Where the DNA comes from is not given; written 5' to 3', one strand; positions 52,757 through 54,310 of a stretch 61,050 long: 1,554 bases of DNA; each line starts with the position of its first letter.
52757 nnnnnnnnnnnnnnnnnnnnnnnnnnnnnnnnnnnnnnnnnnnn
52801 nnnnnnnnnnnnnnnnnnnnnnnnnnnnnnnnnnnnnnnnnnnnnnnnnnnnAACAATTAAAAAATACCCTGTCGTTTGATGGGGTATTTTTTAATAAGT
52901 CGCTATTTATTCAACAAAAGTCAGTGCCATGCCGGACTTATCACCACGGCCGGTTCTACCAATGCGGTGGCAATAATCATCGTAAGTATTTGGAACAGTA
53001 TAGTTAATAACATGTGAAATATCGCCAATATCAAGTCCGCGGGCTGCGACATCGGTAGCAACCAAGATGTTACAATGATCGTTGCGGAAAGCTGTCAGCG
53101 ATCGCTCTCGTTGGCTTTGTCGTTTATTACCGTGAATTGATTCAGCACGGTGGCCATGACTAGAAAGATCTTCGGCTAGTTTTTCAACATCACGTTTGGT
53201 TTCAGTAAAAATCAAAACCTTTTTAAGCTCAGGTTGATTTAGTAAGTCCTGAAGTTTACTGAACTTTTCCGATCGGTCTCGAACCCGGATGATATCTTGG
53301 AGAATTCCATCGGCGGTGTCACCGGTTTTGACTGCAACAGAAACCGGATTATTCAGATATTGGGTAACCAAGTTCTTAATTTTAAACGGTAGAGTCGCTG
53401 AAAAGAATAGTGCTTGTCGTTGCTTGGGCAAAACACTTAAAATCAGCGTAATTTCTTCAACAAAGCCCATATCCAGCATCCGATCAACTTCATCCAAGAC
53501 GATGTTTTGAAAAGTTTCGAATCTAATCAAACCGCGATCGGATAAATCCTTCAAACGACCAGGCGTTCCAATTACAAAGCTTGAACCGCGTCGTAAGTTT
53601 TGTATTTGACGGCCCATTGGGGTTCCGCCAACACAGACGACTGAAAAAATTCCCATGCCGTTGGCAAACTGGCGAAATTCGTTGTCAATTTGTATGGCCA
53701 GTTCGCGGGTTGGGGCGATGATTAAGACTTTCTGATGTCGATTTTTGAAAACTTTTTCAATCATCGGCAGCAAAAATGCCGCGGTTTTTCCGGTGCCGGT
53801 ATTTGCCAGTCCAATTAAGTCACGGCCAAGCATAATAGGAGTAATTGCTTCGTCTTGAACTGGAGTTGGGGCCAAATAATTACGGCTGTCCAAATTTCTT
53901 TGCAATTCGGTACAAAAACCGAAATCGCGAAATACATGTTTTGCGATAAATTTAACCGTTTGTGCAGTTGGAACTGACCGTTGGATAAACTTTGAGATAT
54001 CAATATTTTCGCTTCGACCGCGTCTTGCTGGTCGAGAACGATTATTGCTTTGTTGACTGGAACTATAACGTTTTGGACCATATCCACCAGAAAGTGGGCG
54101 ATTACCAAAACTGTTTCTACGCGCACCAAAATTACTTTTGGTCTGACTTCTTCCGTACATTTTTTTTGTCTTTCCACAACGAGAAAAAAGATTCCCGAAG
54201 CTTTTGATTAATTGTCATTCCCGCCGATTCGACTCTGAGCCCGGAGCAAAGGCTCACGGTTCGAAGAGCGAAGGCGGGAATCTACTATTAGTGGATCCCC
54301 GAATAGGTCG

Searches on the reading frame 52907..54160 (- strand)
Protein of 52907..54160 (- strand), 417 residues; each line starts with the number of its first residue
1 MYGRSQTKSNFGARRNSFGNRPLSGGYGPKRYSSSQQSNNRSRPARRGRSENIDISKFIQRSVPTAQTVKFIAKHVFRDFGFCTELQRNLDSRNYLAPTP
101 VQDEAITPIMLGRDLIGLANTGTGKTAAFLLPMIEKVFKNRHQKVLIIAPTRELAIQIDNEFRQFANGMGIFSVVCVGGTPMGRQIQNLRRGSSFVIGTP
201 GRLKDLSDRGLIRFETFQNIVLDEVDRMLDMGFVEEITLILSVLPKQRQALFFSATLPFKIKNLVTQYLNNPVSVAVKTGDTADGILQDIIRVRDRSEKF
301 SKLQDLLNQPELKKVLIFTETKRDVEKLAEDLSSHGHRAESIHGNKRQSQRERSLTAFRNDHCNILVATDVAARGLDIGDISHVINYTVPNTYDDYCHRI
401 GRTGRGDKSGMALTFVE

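Call 71: search_protein_families(library=pfam, proteins=[window:52907-54160:-], max_evalue=0.001)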
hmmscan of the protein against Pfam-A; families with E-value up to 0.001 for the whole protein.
window:52907-54160:- (417 aa): 5 families
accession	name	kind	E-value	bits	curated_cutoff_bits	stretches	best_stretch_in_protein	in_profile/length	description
PF00270.35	DEAD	-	9.4e-47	159.3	26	1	99-262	1-165/167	DEAD/DEAH box helicase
PF00271.37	Helicase_C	-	5.3e-33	114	23.5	1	298-405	1-108/110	Helicase conserved C-terminal domain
PF04851.21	ResIII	-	3.2e-11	43.9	22.5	1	118-257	29-162/164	Type III restriction enzyme, res subunit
PF13245.12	AAA_19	-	0.00014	22.5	25.1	0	102-165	1-64/134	AAA domain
PF22590.2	Cas3-like_C_2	-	0.00055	20.6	27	0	313-406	3-104/106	CRISPR-associated nuclease/helicase Cas3, C-terminal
